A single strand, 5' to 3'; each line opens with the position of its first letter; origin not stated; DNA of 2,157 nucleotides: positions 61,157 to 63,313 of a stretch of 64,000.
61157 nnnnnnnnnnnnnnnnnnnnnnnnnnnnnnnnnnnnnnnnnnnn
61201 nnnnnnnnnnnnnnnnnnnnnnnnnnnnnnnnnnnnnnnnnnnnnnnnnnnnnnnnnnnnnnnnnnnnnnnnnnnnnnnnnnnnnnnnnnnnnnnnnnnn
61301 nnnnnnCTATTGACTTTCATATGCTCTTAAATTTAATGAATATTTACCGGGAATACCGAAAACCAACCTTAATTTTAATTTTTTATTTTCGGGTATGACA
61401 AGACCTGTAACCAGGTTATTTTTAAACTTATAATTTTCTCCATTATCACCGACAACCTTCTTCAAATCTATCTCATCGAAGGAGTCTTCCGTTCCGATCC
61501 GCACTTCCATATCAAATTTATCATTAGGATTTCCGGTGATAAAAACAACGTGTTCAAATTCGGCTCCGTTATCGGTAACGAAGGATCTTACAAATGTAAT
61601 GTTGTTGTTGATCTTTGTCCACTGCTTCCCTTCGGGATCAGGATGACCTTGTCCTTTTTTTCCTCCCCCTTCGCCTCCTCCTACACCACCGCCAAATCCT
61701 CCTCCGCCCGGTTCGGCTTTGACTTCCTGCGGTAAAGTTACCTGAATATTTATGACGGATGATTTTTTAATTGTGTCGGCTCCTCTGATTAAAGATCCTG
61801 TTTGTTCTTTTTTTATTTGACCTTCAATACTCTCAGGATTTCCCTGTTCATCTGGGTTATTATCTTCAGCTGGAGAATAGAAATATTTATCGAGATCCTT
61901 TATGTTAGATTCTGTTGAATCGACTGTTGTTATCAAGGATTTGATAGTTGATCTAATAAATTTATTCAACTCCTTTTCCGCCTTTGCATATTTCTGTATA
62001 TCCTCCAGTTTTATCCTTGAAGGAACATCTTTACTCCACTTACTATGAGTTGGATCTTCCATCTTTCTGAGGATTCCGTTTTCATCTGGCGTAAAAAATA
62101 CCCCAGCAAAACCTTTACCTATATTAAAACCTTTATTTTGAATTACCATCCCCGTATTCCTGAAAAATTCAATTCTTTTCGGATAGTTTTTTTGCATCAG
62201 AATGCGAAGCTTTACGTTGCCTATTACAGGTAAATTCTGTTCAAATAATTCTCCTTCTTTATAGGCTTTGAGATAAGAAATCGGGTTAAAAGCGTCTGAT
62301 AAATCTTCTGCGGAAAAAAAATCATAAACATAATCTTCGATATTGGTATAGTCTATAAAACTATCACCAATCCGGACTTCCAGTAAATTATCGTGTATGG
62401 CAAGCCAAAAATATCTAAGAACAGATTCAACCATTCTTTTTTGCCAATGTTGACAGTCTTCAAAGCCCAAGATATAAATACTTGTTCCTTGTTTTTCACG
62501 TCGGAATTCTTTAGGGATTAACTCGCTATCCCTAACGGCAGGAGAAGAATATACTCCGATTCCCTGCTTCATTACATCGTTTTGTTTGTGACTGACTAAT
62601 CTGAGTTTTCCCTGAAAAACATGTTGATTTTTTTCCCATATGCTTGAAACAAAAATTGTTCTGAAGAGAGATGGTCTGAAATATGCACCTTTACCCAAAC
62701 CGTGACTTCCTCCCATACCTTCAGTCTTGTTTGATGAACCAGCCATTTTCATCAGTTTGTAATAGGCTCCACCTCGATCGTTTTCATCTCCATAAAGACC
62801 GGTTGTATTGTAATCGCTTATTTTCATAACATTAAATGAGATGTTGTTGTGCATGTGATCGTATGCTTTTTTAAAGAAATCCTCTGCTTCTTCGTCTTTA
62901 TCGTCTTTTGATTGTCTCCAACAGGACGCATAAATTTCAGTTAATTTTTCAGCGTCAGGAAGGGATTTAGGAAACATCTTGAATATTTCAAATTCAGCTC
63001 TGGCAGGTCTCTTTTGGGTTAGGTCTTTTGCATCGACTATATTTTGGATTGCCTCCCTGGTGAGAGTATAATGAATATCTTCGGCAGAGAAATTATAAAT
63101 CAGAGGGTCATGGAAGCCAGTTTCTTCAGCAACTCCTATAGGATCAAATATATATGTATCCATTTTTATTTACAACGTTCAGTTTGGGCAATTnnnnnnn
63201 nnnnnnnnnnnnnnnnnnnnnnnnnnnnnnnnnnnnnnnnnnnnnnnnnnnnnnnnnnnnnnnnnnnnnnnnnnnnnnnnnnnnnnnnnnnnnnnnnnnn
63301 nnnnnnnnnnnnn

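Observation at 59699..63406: Uncharacterised four-gene module (small helical protein, GHKL ATPase, two unknowns) translationally chained to an HpaII-like R-M pair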

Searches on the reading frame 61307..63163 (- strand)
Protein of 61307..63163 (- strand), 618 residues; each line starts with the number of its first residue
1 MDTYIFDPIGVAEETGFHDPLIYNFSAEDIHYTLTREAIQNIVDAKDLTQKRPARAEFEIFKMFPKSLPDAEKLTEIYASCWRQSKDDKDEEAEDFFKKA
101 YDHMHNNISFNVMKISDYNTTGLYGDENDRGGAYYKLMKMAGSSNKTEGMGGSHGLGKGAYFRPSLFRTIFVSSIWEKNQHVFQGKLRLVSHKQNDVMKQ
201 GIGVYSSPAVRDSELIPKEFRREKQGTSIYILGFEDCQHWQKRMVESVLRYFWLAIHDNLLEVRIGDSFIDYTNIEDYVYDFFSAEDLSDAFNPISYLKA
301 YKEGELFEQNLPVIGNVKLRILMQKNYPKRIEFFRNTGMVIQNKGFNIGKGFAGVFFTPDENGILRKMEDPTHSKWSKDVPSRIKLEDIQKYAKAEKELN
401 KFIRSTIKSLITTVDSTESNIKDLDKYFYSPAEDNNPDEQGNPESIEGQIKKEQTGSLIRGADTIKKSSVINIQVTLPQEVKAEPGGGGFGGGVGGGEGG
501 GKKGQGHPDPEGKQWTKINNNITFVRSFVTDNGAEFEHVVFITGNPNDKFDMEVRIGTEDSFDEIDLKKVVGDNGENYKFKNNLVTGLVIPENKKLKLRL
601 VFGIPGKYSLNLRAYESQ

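Call 3: search_protein_families(library=pfam, proteins=[window:61307-63163:-], max_evalue=0.1)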
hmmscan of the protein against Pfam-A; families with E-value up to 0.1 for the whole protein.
window:61307-63163:- (618 aa): 0 families

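Call 4: search_protein_families(library=ncbifam, proteins=[window:61307-63163:-], max_evalue=0.1)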
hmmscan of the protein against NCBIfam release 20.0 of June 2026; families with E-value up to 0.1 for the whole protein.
window:61307-63163:- (618 aa): 0 families

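Call 5: search_protein_families(library=padloc, proteins=[window:61307-63163:-], max_evalue=0.1)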
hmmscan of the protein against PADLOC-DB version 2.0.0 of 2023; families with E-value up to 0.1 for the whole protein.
window:61307-63163:- (618 aa): 1 family
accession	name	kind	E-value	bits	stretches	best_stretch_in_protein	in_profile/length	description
PDLC04582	PDC-M33A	-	5.7e-108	360.2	1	3-616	4-625/627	-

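Call 9: search_protein_families(library=phrogs, proteins=[window:61307-63163:-], max_evalue=0.1)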
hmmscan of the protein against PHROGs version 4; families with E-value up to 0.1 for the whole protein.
window:61307-63163:- (618 aa): 0 families

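Call 12: find_homologous_proteins(query=window:61307-63163:-, max_evalue=0.00001)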
Query window:61307-63163:- (618 aa): 146 proteins with E <= 0.00001 among 8000 candidates; the best 120 are listed.
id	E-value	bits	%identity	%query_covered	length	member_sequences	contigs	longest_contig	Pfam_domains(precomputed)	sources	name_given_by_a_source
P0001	0.0e+0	1420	100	100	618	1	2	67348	-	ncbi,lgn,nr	ncbi:hypothetical protein HZC27_02940 [Candidatus Roizmanbacteria bacterium]|nr:hypothetical protein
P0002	1.2e-244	832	60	100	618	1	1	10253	-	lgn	-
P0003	1.1e-239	815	60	100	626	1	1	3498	-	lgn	-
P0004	1.0e-227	776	57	100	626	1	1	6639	-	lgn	-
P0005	1.1e-223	763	56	100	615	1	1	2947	-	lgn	-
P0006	2.1e-223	762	56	100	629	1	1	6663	-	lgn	-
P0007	3.8e-219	748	55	100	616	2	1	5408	-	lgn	-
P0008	4.8e-212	724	54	100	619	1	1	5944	-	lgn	-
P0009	1.2e-209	716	54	100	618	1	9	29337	-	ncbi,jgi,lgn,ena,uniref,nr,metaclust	ncbi:hypothetical protein CO051_03500 [Candidatus Roizmanbacteria bacterium CG_4_9_14_0_2_um_filter_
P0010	2.2e-206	705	52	100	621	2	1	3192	-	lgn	-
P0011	1.6e-204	699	60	83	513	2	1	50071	-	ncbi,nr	ncbi:MAG TPA: hypothetical protein VMR77_03685 [Patescibacteria group bacterium]|nr:hypothetical pro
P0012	6.3e-136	473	56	61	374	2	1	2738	-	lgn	-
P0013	1.3e-117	412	38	100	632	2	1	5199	-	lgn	-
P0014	2.8e-115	404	37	99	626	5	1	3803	-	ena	-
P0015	7.3e-115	403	38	100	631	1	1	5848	-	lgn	-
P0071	6.9e-61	225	31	76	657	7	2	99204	-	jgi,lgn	jgi:hypothetical protein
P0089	8.1e-52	195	29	97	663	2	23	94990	-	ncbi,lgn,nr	ncbi:MAG: hypothetical protein LIP09_10525 [Bacteroidales bacterium]|nr:hypothetical protein [Bacter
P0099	1.4e-37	148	30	70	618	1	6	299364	-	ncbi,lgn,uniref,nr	ncbi:hypothetical protein MOE47_19150 [Bacillus atrophaeus]|uniref:hypothetical protein n=1 Tax=Baci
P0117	1.9e-31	128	31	64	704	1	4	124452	-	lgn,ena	-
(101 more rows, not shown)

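Call 13: find_related_loci(query=window:61307-63163:-, collection=genome_contigs, flank=8000)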
Query window:61307-63163:- (618 aa) in genome_contigs; peptide patterns used: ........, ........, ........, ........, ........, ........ (x = any residue, [..] = any of these).
37 stretches matched a pattern, but none encodes a relative of the query by tblastn (E <= 1e-3).

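Call 15: search_solved_structures(query=A1, max_evalue=1, show_alignments=2)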
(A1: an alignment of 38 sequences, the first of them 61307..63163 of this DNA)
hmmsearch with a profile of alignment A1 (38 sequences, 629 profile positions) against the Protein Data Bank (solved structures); distinct sequences matched with E-value up to 1: 0.

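Call 18: find_related_loci(query=A2, collection=genome_contigs, flank=8000)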
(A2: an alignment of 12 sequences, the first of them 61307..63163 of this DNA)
Query A2 (618 aa) in genome_contigs; peptide patterns used: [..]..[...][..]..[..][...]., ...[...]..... (x = any residue, [..] = any of these).
97 stretches matched a pattern; 26 encode a relative of the query (tblastn E <= 1e-3); 25 distinct loci.
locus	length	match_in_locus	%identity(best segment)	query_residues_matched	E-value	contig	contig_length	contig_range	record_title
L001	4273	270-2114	54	2-617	0e+0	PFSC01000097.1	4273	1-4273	MAG: Candidatus Roizmanbacteria bacterium CG_4_9_14_0_2_um_filter_39_13 CG_4_9_14_0.2_um_filter_scaffold_12082_c, whole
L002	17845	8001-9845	58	2-618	0e+0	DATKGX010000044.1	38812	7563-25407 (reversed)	MAG TPA_asm: Patescibacteria group bacterium isolate SMAG_U14562 k141_185502, whole genome shotgun sequence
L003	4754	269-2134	38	4-616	4e-119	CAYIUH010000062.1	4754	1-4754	MAG TPA_asm: uncultured Candidatus Saccharibacteria bacterium isolate ERP119705_co6_845 genome assembly, contig: NODE_31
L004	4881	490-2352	37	4-618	2e-106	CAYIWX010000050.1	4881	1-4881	MAG TPA_asm: uncultured Candidatus Saccharibacteria bacterium isolate ERP119705_co3_575 genome assembly, contig: NODE_23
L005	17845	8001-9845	37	4-617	3e-105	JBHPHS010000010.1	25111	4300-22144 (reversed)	Patescibacteria group bacterium isolate SAG AM-312-A20 AM-312-A20_NODE_10, whole genome shotgun sequence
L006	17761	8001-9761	35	3-618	1e-93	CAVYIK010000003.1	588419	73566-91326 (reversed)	MAG: uncultured bacterium isolate MFD01476.bin.2.169 genome assembly, contig: contig_73288, whole genome shotgun sequenc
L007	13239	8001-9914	35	3-618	1e-93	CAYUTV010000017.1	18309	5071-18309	MAG TPA_asm: uncultured Planctomycetia bacterium isolate binchicken_co16_157 genome assembly, contig: NODE_5076_length_1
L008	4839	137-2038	34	4-615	4e-93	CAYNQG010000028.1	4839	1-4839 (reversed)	MAG TPA_asm: uncultured Candidatus Saccharibacteria bacterium isolate binchicken_co32_345 genome assembly, contig: NODE_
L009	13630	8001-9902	33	3-618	1e-92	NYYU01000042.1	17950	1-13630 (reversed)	MAG: Parcubacteria group bacterium isolate ARS72 MHASMcontig_623002, whole genome shotgun sequence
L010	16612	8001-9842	61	1-617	0e+0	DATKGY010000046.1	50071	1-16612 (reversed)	MAG TPA_asm: Patescibacteria group bacterium isolate SMAG_U14563 k141_67791, whole genome shotgun sequence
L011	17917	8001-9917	31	4-617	2e-86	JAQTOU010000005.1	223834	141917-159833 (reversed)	MAG: Elusimicrobiales bacterium isolate STB_10 NODE_127_length_223834_cov_9.795205_Sandtown_B, whole genome shotgun sequ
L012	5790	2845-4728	33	3-618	8e-86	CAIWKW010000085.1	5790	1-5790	MAG: Candidatus Doudnabacteria bacterium isolate AlinenLipids_bin-7426 genome assembly, contig: bin-7426:085/227, whole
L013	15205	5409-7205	34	15-615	2e-76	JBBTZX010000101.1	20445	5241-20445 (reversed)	MAG: Patescibacteria group bacterium isolate H14-bin027_1 H14_bin027_1_000000000101, whole genome shotgun sequence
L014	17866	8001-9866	33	4-614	6e-75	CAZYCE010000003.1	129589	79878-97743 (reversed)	MAG TPA_asm: uncultured Gammaproteobacteria bacterium isolate binchicken_co220_61 genome assembly, contig: NODE_38_lengt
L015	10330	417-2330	34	3-618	1e-84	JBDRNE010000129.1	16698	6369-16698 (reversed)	MAG: Candidatus Omnitrophota bacterium isolate MEGAHIT-group-1.87 k141_5226555, whole genome shotgun sequence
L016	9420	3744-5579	31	1-616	7e-70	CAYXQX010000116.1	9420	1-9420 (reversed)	MAG TPA_asm: uncultured Porphyromonadaceae bacterium isolate SRP191223_co1_27 genome assembly, contig: NODE_8819_length_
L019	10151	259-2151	30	4-618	7e-68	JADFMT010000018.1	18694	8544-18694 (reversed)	MAG: Patescibacteria group bacterium isolate B5T1B11 B5T1B11_NODE441, whole genome shotgun sequence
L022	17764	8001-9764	29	32-616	2e-60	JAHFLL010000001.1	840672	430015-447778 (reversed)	MAG: Candidatus Liptonbacteria bacterium isolate nzgw432 NODE_2_length_840673_cov_9.797161, whole genome shotgun sequenc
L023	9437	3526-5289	30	32-616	9e-59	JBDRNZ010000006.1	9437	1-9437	MAG: Candidatus Peregrinibacteria bacterium isolate MEGAHIT-group-1.923 k141_49236, whole genome shotgun sequence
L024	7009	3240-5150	29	4-618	1e-48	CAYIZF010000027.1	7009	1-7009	MAG TPA_asm: uncultured Gammaproteobacteria bacterium isolate ERP122455_co1_171 genome assembly, contig: NODE_3821_lengt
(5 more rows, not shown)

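Call 32: find_encoding_contigs(protein=P0099, flank=8000, max_places=2)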
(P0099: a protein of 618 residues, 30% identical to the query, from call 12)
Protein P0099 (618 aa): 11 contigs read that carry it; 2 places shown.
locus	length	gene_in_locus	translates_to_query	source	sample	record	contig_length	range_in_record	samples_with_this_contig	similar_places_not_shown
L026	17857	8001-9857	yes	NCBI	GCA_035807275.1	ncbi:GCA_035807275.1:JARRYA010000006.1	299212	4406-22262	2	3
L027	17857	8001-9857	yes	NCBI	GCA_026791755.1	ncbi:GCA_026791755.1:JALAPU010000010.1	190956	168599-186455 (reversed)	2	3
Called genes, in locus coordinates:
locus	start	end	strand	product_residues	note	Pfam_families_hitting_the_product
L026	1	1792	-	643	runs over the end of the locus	PF00005:ABC_tran, PF02463:SMC_N (weak), PF03193:RsgA_GTPase (faint), PF03215:Rad17 (faint), PF13191:AAA_16 (faint), PF12848:ABC_tran_Xtn, PF00005:ABC_tran, PF16326:ABC_tran_CTD, +9 more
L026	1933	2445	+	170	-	PF01967:MoaC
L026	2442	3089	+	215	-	PF06971:Put_DNA-bind_N, PF02629:CoA_binding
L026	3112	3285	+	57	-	PF02416:TatA_B_E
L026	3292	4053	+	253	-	PF00902:TatC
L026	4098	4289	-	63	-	PF14146:DUF4305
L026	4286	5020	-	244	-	PF02517:Rce1-like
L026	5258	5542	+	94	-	PF00166:Cpn10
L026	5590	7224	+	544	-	PF00118:Cpn60_TCP1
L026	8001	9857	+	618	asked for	-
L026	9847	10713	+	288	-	-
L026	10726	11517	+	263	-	PF19866:DUF6339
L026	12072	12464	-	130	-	-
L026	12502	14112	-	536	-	PF09491:RE_AlwI (weak), PF11564:BpuJI_N, PF09254:FokI_cleav_dom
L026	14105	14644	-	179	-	-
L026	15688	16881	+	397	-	PF00145:DNA_methylase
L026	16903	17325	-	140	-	PF03852:Vsr, PF18741:MTES_1575 (faint)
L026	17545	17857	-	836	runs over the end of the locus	PF13181:TPR_8 (faint), PF00931:NB-ARC, PF05729:NACHT (faint), PF07719:TPR_2 (faint), PF13428:TPR_14 (faint), PF17874:TPR_MalT (weak), PF13424:TPR_12 (weak), PF00515:TPR_1 (weak), +2 more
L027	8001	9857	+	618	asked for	-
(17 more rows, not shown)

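Call 34: find_encoding_contigs(protein=P0089, flank=8000, max_places=2)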
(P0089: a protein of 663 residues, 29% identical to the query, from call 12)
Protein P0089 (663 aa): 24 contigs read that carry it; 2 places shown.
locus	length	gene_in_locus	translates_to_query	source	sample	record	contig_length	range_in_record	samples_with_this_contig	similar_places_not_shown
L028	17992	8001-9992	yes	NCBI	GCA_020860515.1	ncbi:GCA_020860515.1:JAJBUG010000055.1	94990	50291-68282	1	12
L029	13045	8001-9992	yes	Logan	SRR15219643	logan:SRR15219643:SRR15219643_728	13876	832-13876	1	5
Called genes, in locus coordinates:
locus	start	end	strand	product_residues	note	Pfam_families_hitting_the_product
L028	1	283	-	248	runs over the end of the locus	-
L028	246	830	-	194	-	-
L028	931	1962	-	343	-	PF02661:Fic, PF13384:HTH_23 (faint), PF13412:HTH_24 (weak)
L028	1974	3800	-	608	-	PF12161:HsdM_N, PF02384:N6_Mtase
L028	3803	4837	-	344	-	-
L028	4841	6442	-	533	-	PF13175:AAA_15, PF13476:AAA_23, PF13304:AAA_21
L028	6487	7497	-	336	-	PF13280:WYL, PF25583:WCX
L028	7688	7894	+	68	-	-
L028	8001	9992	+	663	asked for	-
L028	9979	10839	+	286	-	-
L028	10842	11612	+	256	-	PF19866:DUF6339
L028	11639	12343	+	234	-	-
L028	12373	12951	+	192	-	-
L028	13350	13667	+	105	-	PF01909:NTP_transf_2, PF18765:Polbeta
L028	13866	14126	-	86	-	-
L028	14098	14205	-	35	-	PF09907:HigB_toxin (weak)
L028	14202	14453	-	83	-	-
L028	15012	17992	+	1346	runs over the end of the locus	PF08455:SNF2_assoc (weak), PF00176:SNF2-rel_dom, PF00270:DEAD (weak), PF04851:ResIII, PF00271:Helicase_C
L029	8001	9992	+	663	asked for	-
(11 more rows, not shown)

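Call 36: find_encoding_contigs(protein=P0117, flank=7000, max_places=1)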
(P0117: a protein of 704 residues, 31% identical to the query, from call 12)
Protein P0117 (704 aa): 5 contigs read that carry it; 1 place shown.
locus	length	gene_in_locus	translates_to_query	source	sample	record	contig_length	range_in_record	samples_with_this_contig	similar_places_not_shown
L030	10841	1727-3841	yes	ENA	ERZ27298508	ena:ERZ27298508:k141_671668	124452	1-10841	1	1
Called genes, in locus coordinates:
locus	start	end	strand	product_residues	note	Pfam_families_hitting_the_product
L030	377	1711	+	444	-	-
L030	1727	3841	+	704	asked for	-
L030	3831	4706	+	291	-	-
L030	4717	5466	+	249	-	PF19866:DUF6339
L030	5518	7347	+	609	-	PF00145:DNA_methylase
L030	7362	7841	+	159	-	-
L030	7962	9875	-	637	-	PF00012:HSP70, PF06723:MreB_Mbl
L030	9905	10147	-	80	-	-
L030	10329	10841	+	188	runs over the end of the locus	-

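Call 37: find_encoding_contigs(protein=P0071, flank=7000, max_places=1)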
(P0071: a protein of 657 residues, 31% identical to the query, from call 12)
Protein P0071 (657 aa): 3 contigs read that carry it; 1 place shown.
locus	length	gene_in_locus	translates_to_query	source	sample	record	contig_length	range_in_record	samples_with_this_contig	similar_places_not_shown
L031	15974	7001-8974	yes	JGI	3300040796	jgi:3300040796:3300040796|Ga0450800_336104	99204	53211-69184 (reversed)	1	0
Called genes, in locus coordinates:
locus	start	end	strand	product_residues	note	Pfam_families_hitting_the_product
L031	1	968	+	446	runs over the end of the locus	PF00128:Alpha-amylase, PF14701:hDGE_amylase (weak), PF02806:Alpha-amylase_C (weak), PF16657:Malt_amylase_C (faint), PF23915:SusG_C (weak)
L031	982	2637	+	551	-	PF00128:Alpha-amylase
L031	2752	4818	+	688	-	PF14508:GH97_N, PF10566:Glyco_hydro_97, PF14509:GH97_C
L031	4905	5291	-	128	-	-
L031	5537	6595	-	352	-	PF00145:DNA_methylase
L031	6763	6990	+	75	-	-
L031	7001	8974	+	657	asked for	-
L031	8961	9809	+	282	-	-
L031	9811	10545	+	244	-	PF19866:DUF6339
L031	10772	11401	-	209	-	-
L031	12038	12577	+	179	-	PF00994:MoCF_biosynth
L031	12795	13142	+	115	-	-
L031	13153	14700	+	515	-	-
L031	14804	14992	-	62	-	-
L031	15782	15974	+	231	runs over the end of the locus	-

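Call 38: predict_structure(alignment_id=A1)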
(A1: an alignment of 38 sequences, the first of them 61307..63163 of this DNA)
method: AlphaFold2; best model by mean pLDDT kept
length: 618 residues; sequences in the alignment: 38
mean_pLDDT: 80.0   pTM: 0.65
mean pLDDT of the five models: 80.0, 79.7, 79.3, 79.3, 78.3
residues with pLDDT >= 90: 334; 70-90: 146; 50-70: 32; < 50: 106
segments of 3 or more residues with pLDDT < 50: 144-154, 417-422, 428-515
pLDDT, mean of each block of 10 residues (from residue 1): 87 87 76 91 90 96 96 97 96 96 97 97 90 86 49 59 94 92 96 94 93 95 96 89 96 96 97 97 92 94 95 92 93 92 87 91 82 80 72 91 91 56 47 41 32 30 34 29 27 29 33 58 86 76 93 82 86 89 92 93 87 84
secondary structure, 60 per line:
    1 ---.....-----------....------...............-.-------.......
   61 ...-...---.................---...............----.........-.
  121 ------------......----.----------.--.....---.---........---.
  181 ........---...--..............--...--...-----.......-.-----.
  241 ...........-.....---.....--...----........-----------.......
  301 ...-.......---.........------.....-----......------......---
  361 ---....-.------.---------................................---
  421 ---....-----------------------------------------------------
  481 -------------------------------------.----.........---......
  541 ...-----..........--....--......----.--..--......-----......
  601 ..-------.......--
elements in order: E4-8 H20-23 H30-44 E54-63 H71-87 H91-105 E110-118 H133-138 H157-161 E169-176 E180-188 E192-194 E197-210 E226-232 H240-251 H253-257 E261-265 E268-270 H275-282 H294-303 E305-311 E315-323 E330-334 E340-345 E352-357 H364-367 H386-417 H424-427 E523-531 E535-543 E549-558 E561-564 E567-572 E584-589 E595-602 E610-616
